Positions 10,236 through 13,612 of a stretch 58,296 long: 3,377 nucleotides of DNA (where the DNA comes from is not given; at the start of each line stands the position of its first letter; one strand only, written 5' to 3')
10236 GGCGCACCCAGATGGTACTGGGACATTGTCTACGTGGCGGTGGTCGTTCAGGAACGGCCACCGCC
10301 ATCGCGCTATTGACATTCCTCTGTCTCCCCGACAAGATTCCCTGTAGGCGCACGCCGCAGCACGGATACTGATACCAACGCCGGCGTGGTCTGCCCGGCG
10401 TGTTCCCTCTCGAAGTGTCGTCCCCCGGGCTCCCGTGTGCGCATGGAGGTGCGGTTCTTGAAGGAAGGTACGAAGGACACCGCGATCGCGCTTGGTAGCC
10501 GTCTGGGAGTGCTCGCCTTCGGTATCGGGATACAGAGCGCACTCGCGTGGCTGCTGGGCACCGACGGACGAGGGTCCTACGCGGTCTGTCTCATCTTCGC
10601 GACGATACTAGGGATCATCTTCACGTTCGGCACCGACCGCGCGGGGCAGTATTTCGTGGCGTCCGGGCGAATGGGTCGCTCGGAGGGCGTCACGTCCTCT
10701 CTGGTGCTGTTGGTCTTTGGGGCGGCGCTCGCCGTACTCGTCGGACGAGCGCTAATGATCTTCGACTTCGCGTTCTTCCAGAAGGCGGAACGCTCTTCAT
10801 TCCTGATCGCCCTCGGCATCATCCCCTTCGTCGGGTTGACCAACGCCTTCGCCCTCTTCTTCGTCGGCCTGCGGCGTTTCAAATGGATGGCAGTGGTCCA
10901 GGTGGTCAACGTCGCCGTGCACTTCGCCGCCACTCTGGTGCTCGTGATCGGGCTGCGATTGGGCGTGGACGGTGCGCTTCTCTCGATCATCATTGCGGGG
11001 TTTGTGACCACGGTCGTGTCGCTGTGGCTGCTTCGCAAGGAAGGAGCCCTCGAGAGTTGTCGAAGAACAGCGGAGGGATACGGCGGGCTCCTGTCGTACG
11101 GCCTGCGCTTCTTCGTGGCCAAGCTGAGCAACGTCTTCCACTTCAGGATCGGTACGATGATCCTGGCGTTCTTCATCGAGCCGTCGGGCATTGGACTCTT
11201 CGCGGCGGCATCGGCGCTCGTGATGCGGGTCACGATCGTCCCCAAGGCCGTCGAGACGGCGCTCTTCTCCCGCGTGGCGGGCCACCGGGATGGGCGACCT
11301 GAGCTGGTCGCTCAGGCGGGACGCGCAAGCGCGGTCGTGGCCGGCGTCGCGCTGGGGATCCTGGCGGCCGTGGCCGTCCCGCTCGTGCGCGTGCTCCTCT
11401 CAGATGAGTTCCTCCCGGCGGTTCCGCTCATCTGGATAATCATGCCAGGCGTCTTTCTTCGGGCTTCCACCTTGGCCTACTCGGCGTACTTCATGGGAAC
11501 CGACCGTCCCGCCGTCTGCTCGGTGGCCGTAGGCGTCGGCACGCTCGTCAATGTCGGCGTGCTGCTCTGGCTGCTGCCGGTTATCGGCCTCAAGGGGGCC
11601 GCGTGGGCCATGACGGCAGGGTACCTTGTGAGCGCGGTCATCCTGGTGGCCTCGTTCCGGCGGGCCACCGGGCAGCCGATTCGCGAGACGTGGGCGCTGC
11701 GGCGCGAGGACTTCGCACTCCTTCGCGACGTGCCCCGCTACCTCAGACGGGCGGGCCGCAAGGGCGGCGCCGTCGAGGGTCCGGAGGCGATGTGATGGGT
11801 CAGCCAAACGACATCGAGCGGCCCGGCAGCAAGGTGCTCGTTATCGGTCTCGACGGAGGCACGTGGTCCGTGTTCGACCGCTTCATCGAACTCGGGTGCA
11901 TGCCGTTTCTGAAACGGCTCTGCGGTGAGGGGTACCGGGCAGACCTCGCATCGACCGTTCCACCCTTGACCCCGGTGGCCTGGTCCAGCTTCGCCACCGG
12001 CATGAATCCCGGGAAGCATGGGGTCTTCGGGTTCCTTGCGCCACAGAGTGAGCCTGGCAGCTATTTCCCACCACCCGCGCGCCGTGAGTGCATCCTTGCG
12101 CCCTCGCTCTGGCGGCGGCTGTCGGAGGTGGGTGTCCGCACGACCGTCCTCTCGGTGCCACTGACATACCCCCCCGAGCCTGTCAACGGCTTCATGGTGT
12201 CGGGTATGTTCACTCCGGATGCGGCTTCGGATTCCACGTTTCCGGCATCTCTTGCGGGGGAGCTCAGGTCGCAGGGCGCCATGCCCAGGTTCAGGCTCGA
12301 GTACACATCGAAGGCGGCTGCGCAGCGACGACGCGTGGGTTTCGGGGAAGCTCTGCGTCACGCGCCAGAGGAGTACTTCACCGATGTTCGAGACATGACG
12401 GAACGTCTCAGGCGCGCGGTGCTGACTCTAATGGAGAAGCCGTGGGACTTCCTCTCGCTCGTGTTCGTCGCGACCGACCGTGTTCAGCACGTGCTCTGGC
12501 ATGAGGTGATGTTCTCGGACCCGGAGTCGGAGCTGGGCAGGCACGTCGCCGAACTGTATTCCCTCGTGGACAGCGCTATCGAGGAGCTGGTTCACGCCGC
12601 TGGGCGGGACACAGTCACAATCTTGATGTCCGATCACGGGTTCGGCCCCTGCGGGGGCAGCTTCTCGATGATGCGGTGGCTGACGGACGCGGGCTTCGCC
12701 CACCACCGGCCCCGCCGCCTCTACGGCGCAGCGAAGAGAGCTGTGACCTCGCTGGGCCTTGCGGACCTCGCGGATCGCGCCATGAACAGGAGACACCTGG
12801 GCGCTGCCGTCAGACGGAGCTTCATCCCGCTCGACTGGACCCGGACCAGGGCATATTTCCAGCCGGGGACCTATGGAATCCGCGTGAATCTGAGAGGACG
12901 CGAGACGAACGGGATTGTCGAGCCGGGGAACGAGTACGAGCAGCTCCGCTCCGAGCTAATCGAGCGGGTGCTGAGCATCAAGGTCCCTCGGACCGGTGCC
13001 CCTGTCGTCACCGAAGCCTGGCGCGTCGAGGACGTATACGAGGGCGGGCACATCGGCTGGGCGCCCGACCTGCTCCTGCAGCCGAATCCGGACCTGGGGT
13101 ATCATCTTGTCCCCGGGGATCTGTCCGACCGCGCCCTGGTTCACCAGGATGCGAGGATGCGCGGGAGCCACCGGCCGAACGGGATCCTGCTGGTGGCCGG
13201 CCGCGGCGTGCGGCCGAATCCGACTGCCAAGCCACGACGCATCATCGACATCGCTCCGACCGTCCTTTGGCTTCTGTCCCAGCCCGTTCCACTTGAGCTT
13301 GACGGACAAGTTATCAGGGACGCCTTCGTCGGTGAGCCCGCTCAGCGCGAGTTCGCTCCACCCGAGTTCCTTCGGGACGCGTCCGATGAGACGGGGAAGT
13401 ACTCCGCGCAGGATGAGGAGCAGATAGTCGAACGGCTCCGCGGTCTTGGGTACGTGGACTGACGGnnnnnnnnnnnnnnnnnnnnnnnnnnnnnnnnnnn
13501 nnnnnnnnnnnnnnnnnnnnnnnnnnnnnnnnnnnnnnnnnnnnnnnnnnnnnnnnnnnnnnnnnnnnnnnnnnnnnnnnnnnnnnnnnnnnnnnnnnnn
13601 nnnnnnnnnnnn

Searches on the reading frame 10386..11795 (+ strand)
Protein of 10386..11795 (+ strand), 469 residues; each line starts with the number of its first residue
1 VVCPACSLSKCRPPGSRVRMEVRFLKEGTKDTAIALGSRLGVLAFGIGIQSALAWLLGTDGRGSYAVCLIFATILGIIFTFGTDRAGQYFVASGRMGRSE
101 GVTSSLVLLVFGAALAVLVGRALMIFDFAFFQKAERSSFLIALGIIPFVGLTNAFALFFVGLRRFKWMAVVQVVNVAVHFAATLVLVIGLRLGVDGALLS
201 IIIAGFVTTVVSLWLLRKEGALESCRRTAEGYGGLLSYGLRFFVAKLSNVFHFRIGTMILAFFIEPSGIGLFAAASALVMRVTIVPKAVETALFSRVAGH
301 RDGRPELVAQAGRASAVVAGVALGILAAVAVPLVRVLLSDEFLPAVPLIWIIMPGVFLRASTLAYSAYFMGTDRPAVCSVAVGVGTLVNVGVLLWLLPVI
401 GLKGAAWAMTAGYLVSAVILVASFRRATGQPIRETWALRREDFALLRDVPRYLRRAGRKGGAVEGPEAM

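Call 61: search_protein_families(library=pfam, proteins=[window:10386-11795:+], max_evalue=0.00001)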
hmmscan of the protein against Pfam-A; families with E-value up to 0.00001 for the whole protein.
window:10386-11795:+ (469 aa): 2 families
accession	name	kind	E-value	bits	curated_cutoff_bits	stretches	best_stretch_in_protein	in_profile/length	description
PF01943.22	Polysacc_synt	-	1.8e-14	54.3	28.2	1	42-284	15-256/274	Polysaccharide biosynthesis protein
PF13440.11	Polysacc_synt_3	-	4.6e-10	39.6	23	1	53-347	2-293/293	Polysaccharide biosynthesis protein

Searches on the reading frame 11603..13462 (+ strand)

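Call 61: search_protein_families(library=pfam, proteins=[window:11603-13462:+], max_evalue=0.00001)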
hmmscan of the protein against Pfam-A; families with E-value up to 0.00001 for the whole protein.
window:11603-13462:+ (619 aa): 1 family
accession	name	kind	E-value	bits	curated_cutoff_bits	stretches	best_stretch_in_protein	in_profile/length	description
PF01663.27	Phosphodiest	-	4.4e-34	119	23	1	78-497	1-320/342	Type I phosphodiesterase / nucleotide pyrophosphatase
